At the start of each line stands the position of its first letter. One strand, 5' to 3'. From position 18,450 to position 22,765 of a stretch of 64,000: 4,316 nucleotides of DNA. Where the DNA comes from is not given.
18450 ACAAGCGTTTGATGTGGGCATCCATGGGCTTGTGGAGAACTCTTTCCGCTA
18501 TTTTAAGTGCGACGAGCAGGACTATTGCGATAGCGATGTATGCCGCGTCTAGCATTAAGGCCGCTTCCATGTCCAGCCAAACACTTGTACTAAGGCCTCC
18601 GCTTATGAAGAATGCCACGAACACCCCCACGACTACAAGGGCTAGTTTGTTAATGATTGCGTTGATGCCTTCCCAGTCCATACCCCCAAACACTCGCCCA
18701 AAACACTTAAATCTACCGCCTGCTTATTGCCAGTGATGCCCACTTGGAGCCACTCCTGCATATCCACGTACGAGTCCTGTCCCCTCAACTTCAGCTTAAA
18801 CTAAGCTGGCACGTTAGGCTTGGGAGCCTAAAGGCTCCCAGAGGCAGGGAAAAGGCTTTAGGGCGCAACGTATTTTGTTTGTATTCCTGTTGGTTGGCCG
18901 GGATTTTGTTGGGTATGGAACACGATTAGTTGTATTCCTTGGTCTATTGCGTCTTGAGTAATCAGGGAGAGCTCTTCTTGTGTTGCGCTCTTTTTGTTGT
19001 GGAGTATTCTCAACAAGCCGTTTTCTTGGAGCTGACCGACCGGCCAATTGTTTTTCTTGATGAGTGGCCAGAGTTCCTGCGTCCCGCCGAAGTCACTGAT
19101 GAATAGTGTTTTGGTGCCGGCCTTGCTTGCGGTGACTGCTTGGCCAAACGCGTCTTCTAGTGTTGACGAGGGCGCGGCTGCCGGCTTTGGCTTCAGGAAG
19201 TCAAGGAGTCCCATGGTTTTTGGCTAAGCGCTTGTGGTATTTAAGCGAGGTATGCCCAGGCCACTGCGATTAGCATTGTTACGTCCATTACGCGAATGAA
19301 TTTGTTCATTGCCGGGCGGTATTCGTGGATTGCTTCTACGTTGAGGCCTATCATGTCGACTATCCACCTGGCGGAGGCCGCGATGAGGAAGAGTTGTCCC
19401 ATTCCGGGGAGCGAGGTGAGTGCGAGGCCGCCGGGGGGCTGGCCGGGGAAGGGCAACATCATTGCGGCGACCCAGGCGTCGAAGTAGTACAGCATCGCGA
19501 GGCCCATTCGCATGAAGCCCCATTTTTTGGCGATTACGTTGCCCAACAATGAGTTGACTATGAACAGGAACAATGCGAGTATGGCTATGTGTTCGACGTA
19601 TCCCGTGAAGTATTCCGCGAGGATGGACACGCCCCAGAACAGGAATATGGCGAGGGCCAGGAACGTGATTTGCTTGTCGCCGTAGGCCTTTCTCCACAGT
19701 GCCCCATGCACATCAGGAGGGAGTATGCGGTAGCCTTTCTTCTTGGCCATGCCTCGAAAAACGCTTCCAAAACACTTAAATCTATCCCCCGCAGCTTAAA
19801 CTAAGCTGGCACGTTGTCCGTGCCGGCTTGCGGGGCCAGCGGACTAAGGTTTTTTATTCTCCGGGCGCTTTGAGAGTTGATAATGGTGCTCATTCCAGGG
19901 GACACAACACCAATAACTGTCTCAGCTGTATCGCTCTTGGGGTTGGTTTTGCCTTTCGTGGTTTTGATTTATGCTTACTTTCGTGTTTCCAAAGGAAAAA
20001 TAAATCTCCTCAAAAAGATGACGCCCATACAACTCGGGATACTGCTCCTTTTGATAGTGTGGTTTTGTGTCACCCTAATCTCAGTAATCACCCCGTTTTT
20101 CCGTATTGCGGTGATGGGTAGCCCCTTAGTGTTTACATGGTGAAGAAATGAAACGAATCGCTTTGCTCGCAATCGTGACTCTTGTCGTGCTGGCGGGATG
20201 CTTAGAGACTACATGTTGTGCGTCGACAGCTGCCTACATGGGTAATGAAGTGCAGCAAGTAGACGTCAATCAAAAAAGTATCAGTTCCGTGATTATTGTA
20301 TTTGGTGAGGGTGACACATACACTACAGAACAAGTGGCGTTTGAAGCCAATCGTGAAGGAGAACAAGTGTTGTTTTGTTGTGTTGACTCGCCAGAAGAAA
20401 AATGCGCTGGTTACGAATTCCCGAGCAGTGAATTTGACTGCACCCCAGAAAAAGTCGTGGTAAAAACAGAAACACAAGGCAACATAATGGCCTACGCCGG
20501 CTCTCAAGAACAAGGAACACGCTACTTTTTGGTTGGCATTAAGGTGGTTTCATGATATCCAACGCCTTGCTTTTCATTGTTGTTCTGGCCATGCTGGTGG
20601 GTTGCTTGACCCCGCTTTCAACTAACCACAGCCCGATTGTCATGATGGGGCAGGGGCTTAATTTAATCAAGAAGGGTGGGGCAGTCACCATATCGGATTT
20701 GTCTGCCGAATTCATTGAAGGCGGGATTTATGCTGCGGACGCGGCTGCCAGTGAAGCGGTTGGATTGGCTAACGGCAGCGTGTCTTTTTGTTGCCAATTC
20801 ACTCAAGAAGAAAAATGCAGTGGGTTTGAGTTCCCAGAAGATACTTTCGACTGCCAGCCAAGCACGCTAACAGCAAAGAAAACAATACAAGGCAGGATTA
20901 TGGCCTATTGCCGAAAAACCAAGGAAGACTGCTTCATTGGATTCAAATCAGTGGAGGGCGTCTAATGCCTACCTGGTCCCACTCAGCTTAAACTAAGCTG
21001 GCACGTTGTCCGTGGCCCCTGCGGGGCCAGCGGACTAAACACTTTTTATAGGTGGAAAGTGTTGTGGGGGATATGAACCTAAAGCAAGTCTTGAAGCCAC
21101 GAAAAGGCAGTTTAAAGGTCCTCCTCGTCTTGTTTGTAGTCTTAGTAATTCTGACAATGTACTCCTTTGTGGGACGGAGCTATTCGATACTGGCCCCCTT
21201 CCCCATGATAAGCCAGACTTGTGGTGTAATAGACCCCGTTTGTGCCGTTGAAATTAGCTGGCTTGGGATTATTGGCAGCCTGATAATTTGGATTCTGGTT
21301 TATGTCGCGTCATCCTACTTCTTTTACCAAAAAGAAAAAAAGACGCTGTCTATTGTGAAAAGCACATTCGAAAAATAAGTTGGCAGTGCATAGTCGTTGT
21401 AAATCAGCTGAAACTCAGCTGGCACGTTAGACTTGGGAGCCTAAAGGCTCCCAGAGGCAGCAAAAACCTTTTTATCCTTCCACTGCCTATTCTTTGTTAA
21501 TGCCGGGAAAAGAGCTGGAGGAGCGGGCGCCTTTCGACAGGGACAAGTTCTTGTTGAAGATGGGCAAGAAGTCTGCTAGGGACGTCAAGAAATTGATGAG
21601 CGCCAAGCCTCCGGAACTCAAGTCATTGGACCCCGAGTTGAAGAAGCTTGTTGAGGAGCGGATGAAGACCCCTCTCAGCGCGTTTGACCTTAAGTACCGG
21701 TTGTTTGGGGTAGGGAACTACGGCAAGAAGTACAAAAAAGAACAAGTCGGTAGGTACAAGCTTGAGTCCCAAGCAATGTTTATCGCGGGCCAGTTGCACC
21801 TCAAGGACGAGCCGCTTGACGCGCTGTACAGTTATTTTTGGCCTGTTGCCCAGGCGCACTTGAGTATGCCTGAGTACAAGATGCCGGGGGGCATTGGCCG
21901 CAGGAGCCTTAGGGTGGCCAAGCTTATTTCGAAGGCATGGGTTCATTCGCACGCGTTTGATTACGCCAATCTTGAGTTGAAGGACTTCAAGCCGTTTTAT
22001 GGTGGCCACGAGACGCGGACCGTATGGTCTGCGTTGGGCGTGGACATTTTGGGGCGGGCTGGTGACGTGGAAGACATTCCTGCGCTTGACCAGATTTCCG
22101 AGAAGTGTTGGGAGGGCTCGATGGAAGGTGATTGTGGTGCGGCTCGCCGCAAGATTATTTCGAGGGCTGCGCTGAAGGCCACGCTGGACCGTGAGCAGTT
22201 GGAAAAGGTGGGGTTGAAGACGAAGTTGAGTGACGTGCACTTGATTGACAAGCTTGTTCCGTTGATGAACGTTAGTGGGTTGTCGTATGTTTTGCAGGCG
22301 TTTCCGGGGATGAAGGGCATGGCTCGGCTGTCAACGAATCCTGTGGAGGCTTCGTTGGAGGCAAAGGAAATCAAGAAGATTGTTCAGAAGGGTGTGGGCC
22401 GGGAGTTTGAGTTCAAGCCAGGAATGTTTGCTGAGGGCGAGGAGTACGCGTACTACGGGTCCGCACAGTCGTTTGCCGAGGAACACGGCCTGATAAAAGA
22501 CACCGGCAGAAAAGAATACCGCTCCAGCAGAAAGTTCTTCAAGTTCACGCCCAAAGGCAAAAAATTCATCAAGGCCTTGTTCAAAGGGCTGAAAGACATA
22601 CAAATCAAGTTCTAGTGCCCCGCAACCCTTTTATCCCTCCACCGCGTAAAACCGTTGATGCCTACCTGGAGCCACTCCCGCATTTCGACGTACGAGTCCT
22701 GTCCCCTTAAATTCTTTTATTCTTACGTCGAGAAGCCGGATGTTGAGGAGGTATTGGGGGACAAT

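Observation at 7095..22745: Eight orphan copies of the promoter plus 5' end of a Cas4-like nuclease gene, all co-oriented upstream of the single intact gene, diverging mainly at synonymous sites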

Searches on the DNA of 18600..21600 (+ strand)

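Call 42: search_rna_families(source=window, start=18600, end=21600, threshold=evalue, max_evalue=10)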
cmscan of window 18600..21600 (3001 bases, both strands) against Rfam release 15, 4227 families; matches with E-value up to 10: 3.
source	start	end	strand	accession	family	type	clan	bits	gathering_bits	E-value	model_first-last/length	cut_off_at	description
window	19963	20019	-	RF01701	Cyano-1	Gene; sRNA;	-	19.2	41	6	1-69/69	no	Cyano-1 RNA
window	18967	19114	-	RF02039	SPRY4-IT1_2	Gene; lncRNA;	-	14.8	40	4.1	1-120/120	no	SPRY4-IT1 conserved region 2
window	21111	21156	+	RF01259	snR63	Gene; snRNA; snoRNA; CD-box;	CL00061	12.1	50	5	1-255/255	no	Small nucleolar RNA snR63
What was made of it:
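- On Known RNA family (for M): There is none at E up to 10 in 18600-21600, which holds four M copies (call 42).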

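Call 73: search_dna_similar(query=window:18700-18860:+, collection=plasmids, mode=distant, max_evalue=0.01, max_rows=5)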
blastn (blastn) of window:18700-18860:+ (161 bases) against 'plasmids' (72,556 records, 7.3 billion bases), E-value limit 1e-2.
No match.

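Call 74: search_dna_similar(query=window:18700-18860:+, collection=phages, mode=distant, max_evalue=0.01, max_rows=5)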
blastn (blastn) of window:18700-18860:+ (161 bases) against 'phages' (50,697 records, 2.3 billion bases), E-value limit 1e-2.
No match.
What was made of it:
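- Tried and rejected: BLAST of a stump+M unit against the plasmid and phage collections found nothing (calls 73, 74).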

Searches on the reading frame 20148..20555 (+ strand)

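Call 11: search_protein_families(library=pfam, proteins=[window:20148-20555:+], max_evalue=0.01)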
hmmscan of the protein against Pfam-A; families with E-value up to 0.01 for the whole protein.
window:20148-20555:+ (135 aa): 1 family
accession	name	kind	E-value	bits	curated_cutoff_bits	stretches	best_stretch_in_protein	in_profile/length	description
PF08139.17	LPAM_1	-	0.0085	16.9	20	0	1-18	1-17/18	Prokaryotic membrane lipoprotein lipid attachment site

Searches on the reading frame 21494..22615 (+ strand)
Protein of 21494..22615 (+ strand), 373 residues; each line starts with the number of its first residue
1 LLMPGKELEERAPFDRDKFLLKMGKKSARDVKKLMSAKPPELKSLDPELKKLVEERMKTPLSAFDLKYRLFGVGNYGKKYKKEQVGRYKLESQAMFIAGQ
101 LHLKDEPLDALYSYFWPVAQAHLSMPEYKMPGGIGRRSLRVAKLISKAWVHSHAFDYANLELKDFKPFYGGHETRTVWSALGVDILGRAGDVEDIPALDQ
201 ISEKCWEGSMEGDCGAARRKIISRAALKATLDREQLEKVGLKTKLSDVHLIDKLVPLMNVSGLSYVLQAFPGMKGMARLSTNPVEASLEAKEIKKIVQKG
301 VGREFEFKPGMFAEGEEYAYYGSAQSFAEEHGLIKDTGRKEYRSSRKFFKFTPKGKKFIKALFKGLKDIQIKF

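Call 10: search_protein_families(library=pfam, proteins=[window:21494-22615:+], max_evalue=0.01)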
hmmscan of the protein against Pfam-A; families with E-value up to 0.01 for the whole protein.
window:21494-22615:+ (373 aa): 0 families

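Call 63: find_homologous_proteins(query=window:21500-22615:+, max_evalue=0.00001)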
Query window:21500-22615:+ (371 aa): 1 proteins with E <= 0.00001 among 3805 candidates.
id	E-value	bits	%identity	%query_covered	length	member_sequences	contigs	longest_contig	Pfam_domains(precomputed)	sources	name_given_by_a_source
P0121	3.9e-244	827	100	100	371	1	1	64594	-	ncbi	ncbi:hypothetical protein ACFLQ2_02800 [archaeon]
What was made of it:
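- One cargo protein has no relative among 5.8 billion sequences (call 63).
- Tried and rejected: A search with the cargo protein next to the nuclease returned only itself (call 63).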

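Call 80: search_protein_families(library=ncbifam, proteins=[window:21500-22615:+], max_evalue=0.001)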
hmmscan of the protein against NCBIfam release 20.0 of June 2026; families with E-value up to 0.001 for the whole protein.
window:21500-22615:+ (371 aa): 0 families
